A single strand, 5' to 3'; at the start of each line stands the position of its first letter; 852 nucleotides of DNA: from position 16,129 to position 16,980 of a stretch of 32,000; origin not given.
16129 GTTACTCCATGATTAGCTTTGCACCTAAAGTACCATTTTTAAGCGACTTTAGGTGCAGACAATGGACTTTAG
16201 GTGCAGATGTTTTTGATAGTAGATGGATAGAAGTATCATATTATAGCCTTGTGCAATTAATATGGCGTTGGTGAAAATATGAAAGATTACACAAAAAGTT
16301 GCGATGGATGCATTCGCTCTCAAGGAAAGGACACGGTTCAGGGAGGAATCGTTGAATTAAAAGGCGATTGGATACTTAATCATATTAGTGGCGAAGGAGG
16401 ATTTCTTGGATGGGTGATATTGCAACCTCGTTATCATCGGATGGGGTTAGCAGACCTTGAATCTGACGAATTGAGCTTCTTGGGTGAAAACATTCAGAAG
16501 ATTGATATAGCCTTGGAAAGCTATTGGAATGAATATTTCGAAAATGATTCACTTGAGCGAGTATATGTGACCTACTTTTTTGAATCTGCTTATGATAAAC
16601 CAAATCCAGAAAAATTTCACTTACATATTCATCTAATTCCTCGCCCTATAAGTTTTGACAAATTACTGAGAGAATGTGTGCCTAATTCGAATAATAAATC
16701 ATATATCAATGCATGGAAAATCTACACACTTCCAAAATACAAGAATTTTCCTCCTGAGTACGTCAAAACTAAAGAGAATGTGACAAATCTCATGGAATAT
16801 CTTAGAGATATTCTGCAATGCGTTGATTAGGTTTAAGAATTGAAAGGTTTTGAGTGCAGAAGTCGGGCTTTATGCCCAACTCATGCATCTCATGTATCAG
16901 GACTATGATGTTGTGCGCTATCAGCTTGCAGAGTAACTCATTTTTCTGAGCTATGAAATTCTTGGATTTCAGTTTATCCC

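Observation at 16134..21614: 5.46-kb cargo transposon: 17-bp TIRs and a perfect 9-bp target duplication around a SWIM-DDE transposase carrying a restriction-modification operon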

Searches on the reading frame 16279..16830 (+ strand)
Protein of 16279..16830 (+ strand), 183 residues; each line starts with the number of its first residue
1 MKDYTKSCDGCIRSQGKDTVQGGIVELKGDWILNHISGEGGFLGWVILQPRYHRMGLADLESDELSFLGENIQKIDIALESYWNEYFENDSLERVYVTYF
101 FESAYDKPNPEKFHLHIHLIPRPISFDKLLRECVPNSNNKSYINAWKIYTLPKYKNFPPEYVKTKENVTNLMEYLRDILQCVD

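Call 9: search_protein_families(library=pfam, proteins=[window:16279-16830:+], max_evalue=0.01)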
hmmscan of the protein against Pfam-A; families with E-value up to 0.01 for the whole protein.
window:16279-16830:+ (183 aa): 0 families

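Call 37: search_protein_families(library=ncbifam, proteins=[window:16279-16830:+], max_evalue=0.01)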
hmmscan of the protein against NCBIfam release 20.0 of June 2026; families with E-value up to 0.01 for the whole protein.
window:16279-16830:+ (183 aa): 0 families

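Call 41: search_protein_families(library=padloc, proteins=[window:16279-16830:+], max_evalue=0.01)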
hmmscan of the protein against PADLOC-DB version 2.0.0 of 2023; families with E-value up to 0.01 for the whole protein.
window:16279-16830:+ (183 aa): 0 families

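Call 61: search_solved_structures(query=window:16279-16827:+, max_evalue=10, show_alignments=2)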
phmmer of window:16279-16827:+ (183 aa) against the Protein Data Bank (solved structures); distinct sequences matched with E-value up to 10: 1.
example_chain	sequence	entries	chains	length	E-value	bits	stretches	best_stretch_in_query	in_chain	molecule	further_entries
2m2l_A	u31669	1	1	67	0.33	13.8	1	114-152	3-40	Putative uncharacterized protein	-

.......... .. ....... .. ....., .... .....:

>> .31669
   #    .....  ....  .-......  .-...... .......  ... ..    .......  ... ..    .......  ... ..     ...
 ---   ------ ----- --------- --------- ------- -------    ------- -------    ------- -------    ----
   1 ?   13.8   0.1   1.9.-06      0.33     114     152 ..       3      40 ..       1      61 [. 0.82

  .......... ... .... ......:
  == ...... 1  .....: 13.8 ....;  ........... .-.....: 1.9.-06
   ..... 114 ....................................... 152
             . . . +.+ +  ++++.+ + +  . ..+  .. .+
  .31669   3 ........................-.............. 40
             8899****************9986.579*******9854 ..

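Call 62: search_protein_families(library=pfam, proteins=[window:16279-16830:+], max_evalue=10)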
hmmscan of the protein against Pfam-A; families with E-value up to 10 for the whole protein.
window:16279-16830:+ (183 aa): 1 family
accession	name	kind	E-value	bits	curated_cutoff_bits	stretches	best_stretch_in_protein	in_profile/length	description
PF01230.28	HIT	-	0.31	12.2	21.5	1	107-122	80-95/98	HIT domain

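Call 65: find_homologous_proteins(query=window:16279-16827:+, max_evalue=0.001)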
Query window:16279-16827:+ (183 aa): 67 proteins with E <= 0.001 among 101 candidates.
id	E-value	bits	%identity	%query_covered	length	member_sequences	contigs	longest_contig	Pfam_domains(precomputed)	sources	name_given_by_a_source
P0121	3.5e-124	430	100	100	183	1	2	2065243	-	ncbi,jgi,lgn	jgi:hypothetical protein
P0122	4.1e-71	257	66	99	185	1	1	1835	-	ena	-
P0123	7.3e-70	253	68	97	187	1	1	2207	-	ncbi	-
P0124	3.7e-66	240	63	95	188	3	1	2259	-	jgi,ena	-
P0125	1.6e-63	232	77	75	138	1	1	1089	-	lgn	-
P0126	2.7e-56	208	55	97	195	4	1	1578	-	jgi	jgi:diadenosine tetraphosphate (Ap4A) HIT family hydrolase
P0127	1.0e-54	203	55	96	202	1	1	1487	-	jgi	jgi:diadenosine tetraphosphate (Ap4A) HIT family hydrolase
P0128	1.6e-53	199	52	97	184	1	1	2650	-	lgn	-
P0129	8.4e-52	194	54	95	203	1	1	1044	-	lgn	-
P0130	1.8e-51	193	54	96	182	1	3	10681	-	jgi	jgi:diadenosine tetraphosphate (Ap4A) HIT family hydrolase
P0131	1.9e-51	192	51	96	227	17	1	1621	-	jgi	jgi:diadenosine tetraphosphate (Ap4A) HIT family hydrolase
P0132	5.6e-49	184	54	97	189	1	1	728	-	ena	-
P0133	5.7e-49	184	61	72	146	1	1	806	-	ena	-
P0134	3.1e-48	182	51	98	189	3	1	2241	-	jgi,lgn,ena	jgi:diadenosine tetraphosphate (Ap4A) HIT family hydrolase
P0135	1.6e-47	180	47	99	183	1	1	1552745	-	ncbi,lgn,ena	-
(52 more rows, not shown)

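Call 67: search_solved_structures(query=A3, max_evalue=1)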
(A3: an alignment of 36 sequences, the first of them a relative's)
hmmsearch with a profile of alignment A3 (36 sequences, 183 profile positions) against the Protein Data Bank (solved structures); distinct sequences matched with E-value up to 1: 53.
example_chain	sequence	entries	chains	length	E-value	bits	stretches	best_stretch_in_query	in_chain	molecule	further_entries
3lb5_A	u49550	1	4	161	0.00033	23.3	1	62-129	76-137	Hit-like protein involved in cell-cycle regulation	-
3imi_A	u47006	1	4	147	0.002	20.8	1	34-129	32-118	HIT family protein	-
3l7x_A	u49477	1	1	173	0.035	16.7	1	9-130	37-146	Putative Hit-like protein involved in cell-cycle regulation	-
2ko2_A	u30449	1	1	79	0.23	14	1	114-178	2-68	Reticulon-4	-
1y23_A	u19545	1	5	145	0.29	13.7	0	110-126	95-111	Histidine triad protein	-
3o0m_A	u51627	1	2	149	0.42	13.2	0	111-125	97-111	HIT family protein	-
5en5_A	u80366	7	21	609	0.44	13.2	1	61-98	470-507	Multidrug efflux pump subunit AcrB,Multidrug efflux pump subunit AcrB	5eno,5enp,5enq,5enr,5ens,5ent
7b8r_A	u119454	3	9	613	0.44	13.1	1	61-98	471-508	Multidrug efflux pump subunit AcrB,Multidrug efflux pump subunit AcrB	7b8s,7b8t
3e0j_B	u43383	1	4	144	0.53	12.9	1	69-161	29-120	DNA polymerase subunit delta-3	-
3qkw_A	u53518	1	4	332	0.62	12.7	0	31-83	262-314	Nucleotide sugar synthetase-like protein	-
3rhz_A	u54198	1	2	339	0.62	12.6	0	31-83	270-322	Nucleotide sugar synthetase-like protein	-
7o3n_A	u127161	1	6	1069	0.67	12.5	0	61-98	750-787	Efflux pump membrane transporter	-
7o3m_A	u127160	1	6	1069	0.67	12.5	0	61-98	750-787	Efflux pump membrane transporter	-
7o3l_A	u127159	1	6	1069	0.67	12.5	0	61-98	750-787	Efflux pump membrane transporter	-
3w9h_A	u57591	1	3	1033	0.69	12.5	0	61-98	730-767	Acriflavine resistance protein B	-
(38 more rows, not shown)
